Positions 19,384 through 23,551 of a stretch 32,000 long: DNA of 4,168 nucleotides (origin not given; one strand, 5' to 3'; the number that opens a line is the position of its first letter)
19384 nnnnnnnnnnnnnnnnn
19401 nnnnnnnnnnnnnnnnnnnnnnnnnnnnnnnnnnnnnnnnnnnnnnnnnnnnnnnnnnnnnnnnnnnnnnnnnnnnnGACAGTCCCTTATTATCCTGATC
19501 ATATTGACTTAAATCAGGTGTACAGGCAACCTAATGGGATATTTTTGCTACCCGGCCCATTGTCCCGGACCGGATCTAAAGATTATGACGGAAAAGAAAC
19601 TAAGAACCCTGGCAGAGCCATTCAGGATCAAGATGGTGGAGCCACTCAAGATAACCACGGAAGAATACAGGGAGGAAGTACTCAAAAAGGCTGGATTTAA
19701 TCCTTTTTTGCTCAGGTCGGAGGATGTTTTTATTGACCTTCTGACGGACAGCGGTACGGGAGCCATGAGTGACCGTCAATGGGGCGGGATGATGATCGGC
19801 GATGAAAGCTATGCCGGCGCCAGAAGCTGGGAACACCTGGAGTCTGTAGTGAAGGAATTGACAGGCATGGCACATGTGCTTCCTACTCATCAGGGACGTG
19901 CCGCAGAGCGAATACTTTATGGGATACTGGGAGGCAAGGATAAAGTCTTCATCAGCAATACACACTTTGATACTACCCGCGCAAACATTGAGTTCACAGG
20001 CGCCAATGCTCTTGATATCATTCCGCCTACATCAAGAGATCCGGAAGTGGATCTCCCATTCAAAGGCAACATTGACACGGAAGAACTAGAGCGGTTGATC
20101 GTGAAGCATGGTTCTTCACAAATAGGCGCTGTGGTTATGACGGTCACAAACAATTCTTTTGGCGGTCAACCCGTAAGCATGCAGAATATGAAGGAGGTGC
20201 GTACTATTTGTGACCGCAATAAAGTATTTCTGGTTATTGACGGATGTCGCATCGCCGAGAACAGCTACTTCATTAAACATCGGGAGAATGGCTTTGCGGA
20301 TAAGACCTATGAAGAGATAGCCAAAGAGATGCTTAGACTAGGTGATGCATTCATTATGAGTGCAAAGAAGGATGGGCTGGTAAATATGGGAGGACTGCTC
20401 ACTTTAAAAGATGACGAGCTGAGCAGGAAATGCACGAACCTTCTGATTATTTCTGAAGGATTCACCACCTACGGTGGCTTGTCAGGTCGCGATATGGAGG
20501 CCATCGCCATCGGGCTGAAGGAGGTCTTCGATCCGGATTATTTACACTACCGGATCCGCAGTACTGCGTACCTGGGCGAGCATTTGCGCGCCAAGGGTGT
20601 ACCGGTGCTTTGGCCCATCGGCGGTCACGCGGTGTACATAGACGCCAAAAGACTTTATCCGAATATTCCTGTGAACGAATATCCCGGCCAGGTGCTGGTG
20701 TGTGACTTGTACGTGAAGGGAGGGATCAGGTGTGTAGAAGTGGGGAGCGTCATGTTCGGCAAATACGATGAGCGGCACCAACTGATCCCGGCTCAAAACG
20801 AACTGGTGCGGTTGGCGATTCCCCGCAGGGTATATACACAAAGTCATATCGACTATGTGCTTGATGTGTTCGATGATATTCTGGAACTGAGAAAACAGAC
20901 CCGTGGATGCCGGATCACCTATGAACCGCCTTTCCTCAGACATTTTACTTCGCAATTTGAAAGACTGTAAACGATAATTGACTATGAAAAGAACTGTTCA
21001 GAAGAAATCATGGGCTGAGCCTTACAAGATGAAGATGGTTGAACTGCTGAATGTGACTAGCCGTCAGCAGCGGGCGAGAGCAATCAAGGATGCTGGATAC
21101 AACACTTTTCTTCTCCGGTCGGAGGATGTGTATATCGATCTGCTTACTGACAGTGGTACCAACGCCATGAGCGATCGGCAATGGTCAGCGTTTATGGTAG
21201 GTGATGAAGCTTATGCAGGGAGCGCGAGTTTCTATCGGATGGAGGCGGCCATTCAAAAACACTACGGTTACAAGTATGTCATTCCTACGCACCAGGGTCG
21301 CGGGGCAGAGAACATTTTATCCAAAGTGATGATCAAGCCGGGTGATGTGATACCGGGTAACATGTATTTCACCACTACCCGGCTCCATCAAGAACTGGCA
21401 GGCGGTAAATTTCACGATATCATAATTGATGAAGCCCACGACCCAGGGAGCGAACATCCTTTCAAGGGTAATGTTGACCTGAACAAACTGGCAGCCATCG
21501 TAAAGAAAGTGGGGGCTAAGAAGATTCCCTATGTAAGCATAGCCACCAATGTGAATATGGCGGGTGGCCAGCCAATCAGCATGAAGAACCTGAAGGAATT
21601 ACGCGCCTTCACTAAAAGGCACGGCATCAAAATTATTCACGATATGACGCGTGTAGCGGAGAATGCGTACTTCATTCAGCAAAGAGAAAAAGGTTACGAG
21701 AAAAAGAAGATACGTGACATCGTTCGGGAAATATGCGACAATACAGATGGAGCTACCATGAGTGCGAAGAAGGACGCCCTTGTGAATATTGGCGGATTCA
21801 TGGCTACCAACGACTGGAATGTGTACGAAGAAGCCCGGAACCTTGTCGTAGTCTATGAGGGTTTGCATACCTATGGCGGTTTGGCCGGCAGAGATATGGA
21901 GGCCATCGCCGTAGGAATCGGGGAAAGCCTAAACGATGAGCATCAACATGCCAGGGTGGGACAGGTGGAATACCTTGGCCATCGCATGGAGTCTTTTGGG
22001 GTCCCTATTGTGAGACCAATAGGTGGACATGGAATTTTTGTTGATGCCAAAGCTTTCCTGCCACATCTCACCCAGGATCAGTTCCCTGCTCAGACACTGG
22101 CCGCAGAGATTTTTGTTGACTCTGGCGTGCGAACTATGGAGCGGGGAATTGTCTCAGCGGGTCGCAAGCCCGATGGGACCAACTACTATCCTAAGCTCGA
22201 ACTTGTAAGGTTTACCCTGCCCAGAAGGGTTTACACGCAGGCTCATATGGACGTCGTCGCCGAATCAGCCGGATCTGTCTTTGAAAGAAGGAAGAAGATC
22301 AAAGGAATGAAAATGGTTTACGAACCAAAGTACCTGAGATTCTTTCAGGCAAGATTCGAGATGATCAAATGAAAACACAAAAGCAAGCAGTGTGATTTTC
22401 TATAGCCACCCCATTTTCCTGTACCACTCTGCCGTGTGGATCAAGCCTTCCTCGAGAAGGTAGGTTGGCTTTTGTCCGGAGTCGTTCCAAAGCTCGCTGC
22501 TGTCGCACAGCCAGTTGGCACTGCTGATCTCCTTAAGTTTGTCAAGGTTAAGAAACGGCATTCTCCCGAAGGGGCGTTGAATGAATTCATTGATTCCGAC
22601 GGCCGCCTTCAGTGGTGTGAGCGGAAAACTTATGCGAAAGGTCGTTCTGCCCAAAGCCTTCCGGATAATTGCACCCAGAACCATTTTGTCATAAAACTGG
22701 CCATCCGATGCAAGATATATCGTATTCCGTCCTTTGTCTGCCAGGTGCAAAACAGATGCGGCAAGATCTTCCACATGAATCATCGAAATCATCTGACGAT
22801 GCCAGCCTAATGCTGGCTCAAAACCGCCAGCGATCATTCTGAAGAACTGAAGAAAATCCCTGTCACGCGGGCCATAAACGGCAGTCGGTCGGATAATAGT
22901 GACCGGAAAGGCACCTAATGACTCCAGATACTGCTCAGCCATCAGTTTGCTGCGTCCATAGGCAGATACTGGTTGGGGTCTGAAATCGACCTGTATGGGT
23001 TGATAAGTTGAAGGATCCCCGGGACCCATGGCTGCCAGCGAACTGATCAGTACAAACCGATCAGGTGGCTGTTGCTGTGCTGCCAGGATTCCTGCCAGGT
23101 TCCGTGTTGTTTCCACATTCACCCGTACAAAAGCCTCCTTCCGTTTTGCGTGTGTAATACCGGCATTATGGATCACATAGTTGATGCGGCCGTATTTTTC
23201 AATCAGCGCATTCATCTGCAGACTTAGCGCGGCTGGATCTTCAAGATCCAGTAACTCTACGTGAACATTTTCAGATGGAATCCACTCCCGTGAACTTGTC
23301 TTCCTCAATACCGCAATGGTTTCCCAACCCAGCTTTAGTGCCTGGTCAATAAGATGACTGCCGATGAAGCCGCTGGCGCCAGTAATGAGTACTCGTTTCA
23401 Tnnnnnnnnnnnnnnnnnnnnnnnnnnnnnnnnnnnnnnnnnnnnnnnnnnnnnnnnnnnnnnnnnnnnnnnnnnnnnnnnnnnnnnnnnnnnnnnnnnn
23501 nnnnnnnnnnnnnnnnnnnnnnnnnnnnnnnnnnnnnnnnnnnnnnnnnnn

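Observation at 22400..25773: Compact alpha-oxoamine synthase / GNAT-like acyltransferase / SDR reductase operon: ceramide-type or sulfonolipid-type lipid pathway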

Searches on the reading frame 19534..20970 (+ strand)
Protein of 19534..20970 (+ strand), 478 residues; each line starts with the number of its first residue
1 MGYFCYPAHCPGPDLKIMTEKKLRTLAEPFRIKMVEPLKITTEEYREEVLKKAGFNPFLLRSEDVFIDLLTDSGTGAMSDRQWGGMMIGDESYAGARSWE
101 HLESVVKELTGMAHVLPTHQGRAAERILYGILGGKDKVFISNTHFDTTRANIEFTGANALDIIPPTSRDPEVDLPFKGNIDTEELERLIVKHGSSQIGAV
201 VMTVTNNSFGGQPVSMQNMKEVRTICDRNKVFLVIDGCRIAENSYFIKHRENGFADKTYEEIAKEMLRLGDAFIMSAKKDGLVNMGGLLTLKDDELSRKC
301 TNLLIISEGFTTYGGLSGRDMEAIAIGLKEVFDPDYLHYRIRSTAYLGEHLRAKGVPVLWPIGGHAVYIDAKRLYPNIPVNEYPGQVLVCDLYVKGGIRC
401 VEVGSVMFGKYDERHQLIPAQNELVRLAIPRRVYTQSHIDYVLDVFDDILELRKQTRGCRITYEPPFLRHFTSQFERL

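Call 23: search_protein_families(library=pfam, proteins=[window:19534-20970:+], max_evalue=0.001)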
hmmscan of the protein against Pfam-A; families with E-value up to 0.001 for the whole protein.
window:19534-20970:+ (478 aa): 2 families
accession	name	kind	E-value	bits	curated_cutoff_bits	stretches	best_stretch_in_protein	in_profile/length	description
PF01212.27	Beta_elim_lyase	-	8.4e-74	248.9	27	1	68-442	1-285/288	Beta-eliminating lyase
PF01041.23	DegT_DnrJ_EryC1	-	0.00017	21.4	19.8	1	99-303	26-198/360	DegT/DnrJ/EryC1/StrS aminotransferase family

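Call 77: search_protein_families(library=ncbifam, proteins=[window:19534-20970:+], max_evalue=0.00001)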
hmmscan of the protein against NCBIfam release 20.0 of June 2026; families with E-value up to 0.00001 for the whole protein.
window:19534-20970:+ (478 aa): 4 families
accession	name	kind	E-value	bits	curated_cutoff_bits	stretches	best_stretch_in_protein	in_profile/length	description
NF009709.0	PRK13238.1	subfamily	6.8e-200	664.7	285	1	22-477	3-460/463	tryptophanase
NF053783.1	TphnTnaApg1401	equivalog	5.6e-164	546.4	750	1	26-477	5-456/457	tryptophanase TnaA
TIGR02617.1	tnaA_trp_ase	equivalog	6.3e-157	523.3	825.8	1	25-475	2-464/467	tryptophanase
TIGR02618.1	tyr_phenol_ly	equivalog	6.6e-157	523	720.7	1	27-476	1-450/450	tyrosine phenol-lyase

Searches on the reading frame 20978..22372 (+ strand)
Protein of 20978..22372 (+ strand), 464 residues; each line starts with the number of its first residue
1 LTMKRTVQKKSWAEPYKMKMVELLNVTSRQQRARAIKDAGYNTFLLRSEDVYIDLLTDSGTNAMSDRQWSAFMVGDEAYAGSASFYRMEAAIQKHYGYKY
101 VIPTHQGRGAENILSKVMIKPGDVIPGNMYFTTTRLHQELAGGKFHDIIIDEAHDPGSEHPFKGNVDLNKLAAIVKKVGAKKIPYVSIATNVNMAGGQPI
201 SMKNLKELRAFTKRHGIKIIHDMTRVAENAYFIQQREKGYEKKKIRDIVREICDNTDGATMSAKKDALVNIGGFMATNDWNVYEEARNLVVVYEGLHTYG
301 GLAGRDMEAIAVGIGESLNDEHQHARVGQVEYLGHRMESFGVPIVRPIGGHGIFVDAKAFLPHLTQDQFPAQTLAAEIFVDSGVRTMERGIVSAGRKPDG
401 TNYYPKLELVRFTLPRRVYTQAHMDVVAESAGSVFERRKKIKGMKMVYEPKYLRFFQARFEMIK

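Call 23: search_protein_families(library=pfam, proteins=[window:20978-22372:+], max_evalue=0.001)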
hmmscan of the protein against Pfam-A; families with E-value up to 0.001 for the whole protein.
window:20978-22372:+ (464 aa): 1 family
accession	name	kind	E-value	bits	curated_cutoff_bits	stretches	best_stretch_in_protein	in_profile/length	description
PF01212.27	Beta_elim_lyase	-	1.7e-73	247.9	27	1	54-429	1-287/288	Beta-eliminating lyase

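Call 77: search_protein_families(library=ncbifam, proteins=[window:20978-22372:+], max_evalue=0.00001)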
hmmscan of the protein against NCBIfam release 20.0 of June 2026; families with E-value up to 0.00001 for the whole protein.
window:20978-22372:+ (464 aa): 4 families
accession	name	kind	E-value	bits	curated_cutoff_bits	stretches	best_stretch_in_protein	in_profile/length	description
TIGR02618.1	tyr_phenol_ly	equivalog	2.7e-219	728.6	720.7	1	13-461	1-450/450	tyrosine phenol-lyase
NF009709.0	PRK13238.1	subfamily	7.5e-190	631.6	285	1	10-463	5-461/463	tryptophanase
NF053783.1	TphnTnaApg1401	equivalog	3.5e-170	566.9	750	1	12-461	5-455/457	tryptophanase TnaA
TIGR02617.1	tnaA_trp_ase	equivalog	2.1e-148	495.2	825.8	1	12-461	3-465/467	tryptophanase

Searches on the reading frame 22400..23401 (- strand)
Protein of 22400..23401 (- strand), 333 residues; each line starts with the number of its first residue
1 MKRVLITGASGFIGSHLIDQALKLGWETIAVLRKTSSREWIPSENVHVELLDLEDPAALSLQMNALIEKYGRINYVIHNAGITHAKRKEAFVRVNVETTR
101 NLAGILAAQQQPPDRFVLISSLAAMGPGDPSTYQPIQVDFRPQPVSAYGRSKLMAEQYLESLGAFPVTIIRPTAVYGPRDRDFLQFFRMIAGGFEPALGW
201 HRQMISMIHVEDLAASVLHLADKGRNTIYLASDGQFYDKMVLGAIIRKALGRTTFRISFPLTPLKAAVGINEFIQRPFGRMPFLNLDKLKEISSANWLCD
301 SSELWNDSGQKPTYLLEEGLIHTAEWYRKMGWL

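Call 3: search_protein_families(library=pfam, proteins=[window:22400-23401:-], max_evalue=0.01)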
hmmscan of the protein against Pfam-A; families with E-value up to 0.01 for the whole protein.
window:22400-23401:- (333 aa): 11 families
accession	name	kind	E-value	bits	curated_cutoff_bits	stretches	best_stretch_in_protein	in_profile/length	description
PF01370.27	Epimerase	-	7.6e-32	111.1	20.9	1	4-225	1-229/240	NAD dependent epimerase/dehydratase family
PF04321.23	RmlD_sub_bind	-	3.1e-16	59.7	27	1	3-226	2-202/287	RmlD substrate binding domain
PF07993.18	NAD_binding_4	-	3.8e-16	59.4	20.1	1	58-200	74-215/258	Male sterility protein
PF01073.25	3Beta_HSD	-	1.7e-14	53.9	22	1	5-214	1-222/280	3-beta hydroxysteroid dehydrogenase/isomerase family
PF16363.11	GDP_Man_Dehyd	-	5.2e-14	52.9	27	1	5-235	1-251/332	GDP-mannose 4,6 dehydratase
PF13460.12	NAD_binding_10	-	1.9e-12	47.8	27.2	1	8-176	1-147/184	NAD(P)H-binding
PF00106.31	adh_short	-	3.4e-09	36.9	26.6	1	2-105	1-118/195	short chain dehydrogenase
PF02719.21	Polysacc_synt_2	-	5.2e-07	29.6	20.2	1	4-127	1-134/293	Polysaccharide biosynthesis protein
PF08659.16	KR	-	3.2e-06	27.6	22.6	1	4-125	3-140/180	KR domain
PF05368.20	NmrA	-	2.4e-05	24.5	27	1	2-58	3-62/298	NmrA-like family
PF13561.12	adh_short_C2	-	0.00068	19.7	27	1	43-100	42-98/236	Enoyl-(Acyl carrier protein) reductase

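Call 4: search_protein_families(library=ncbifam, proteins=[window:22400-23401:-], max_evalue=0.01)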
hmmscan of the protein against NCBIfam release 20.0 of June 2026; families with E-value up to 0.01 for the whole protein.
window:22400-23401:- (333 aa): 85 families (the best 25 are shown)
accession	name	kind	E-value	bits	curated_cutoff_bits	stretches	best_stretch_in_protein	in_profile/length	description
TIGR03466.1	HpnA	hypoth_equivalog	2.1e-26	92.6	367.65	1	3-331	2-325/327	hopanoid-associated sugar epimerase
TIGR01214.1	rmlD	equivalog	9.6e-17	61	224.05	1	3-248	1-224/285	dTDP-4-dehydrorhamnose reductase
TIGR04180.1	EDH_00030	hypoth_equivalog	3.5e-15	55.9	475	1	4-180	1-180/297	NAD-dependent 4,6-dehydratase LegB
TIGR01746.1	Thioester-redct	subfamily_domain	4.9e-15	55.6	213.35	2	71-178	87-198/371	thioester reductase domain-containing protein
TIGR01179.1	galE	equivalog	1.4e-13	50.4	262.3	1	3-162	1-159/332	UDP-glucose 4-epimerase GalE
TIGR01777.1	yfcH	hypoth_equivalog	1e-12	48.3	207.35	1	4-269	1-259/292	TIGR01777 family oxidoreductase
NF043036.1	ErythonDh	equivalog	1.3e-11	44.3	325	1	3-158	2-159/321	D-erythronate dehydrogenase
TIGR02197.1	heptose_epim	equivalog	2.5e-11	43.3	274.6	1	4-179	1-174/316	ADP-glyceromanno-heptose 6-epimerase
NF005539.0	PRK07201.1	equivalog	4.1e-11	42.3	549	1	4-177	3-179/657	SDR family oxidoreductase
NF052578.1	StrlDmthSdmBMthl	equivalog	1.6e-10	41.3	600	1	4-330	3-325/328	sterol demethylase protein SdmB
TIGR01181.1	dTDP_gluc_dehyt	equivalog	5.6e-10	38.8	365.1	1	3-330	1-314/321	dTDP-glucose 4,6-dehydratase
NF006035.0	PRK08177.1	equivalog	2.4e-09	37.1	251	1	1-91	4-93/228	SDR family oxidoreductase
NF004824.0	PRK06180.1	subfamily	3.9e-09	36.1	298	1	2-85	5-91/279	oxidoreductase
NF007956.0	PRK10675.1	subfamily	1e-08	34.7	394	1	3-162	2-163/338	UDP-glucose 4-epimerase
NF050030.1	thlkprotThyD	equivalog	1.5e-07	30.9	400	1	3-228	2-228/305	thylakoid membrane protein ThyD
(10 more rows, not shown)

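Call 8: search_solved_structures(query=window:22400-23401:-, max_evalue=0.00001)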
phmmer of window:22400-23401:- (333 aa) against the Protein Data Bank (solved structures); distinct sequences matched with E-value up to 0.00001: 30.
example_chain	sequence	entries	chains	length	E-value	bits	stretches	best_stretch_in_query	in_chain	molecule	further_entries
3wj7_A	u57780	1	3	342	4.8e-12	48.9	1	4-313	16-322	Putative oxidoreductase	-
4zrm_A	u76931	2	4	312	2.2e-11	46.7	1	3-235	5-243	UDP-glucose 4-epimerase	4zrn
6zl6_A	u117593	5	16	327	3.4e-09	39.6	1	3-194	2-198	Epimerase domain-containing protein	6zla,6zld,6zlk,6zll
6kv9_A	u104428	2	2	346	6.6e-09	38.6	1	4-220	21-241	MoeE5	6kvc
8rdg_A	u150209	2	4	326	8.8e-09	38.2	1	3-221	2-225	SDR family NAD(P)-dependent oxidoreductase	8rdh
6zlj_A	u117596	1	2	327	1.2e-08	37.7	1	3-194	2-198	Epimerase domain-containing protein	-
3icp_A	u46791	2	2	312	1.4e-08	37.5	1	3-213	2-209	NAD-dependent epimerase/dehydratase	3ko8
8rdi_A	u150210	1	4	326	3.2e-08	36.3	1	3-221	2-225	SDR family NAD(P)-dependent oxidoreductase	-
7ys8_A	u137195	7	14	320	3.2e-08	36.3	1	3-180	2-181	UDP-glucose 4-epimerase | UDP-glucose 4-epimerase along with EC 5.1.3.2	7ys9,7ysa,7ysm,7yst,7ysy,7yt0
6wjb_A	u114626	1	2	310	6.4e-08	35.4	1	2-181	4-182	NAD-dependent epimerase/dehydratase family protein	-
2p5u_A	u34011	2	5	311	7.5e-08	35.1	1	3-180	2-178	UDP-glucose 4-epimerase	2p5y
6jkg_A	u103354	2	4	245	1.4e-07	34.3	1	2-213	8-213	Sterol-4-alpha-carboxylate 3-dehydrogenase, decarboxylating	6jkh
6wj9_A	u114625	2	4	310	2.8e-07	33.2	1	2-181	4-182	NAD-dependent epimerase/dehydratase family protein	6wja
4lw8_A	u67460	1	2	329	3.9e-07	32.8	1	2-288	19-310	Putative epimerase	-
2q1w_A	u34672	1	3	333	4.2e-07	32.7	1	1-235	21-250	Putative nucleotide sugar epimerase/ dehydratase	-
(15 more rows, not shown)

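Call 76: search_solved_structures(query=A4, max_evalue=0.00001)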
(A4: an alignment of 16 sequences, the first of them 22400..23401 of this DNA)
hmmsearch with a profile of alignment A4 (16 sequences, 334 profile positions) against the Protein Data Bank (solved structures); distinct sequences matched with E-value up to 0.00001: 190 (the best 60 are shown).
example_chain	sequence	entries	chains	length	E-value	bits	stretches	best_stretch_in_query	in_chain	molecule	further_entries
6zl6_A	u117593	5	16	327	1.3e-26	96.8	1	2-224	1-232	Epimerase domain-containing protein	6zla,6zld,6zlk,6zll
6zlj_A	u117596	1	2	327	1.1e-25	93.8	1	2-224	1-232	Epimerase domain-containing protein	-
3wj7_A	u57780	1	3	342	8.8e-24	87.5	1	5-332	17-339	Putative oxidoreductase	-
6bwl_A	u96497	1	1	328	2.6e-22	82.7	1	2-231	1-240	Pal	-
4zrm_A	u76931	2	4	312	3.7e-22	82.2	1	2-225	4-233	UDP-glucose 4-epimerase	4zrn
5u4q_A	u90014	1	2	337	8e-22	81.1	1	2-330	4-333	dTDP-glucose 4,6-dehydratase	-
6wjb_A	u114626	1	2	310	1e-21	80.8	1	2-224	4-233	NAD-dependent epimerase/dehydratase family protein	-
8rdg_A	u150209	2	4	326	1.7e-21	80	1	3-252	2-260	SDR family NAD(P)-dependent oxidoreductase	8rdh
6jkg_A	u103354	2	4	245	4.6e-21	78.6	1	2-223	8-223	Sterol-4-alpha-carboxylate 3-dehydrogenase, decarboxylating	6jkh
8rdi_A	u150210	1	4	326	1.4e-20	77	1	3-252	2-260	SDR family NAD(P)-dependent oxidoreductase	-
8vr2_A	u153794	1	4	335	1.6e-20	76.8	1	2-254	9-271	NAD-dependent epimerase/dehydratase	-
6wj9_A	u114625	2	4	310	5.9e-20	74.9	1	2-224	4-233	NAD-dependent epimerase/dehydratase family protein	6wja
6dnt_A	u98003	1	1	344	9.2e-20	74.3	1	2-252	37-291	NAD-dependent epimerase/dehydratase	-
6kv9_A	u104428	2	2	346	1.2e-19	74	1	4-222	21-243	MoeE5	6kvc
2hun_A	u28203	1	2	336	3.5e-19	72.4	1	2-253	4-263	336aa long hypothetical dTDP-glucose 4,6-dehydratase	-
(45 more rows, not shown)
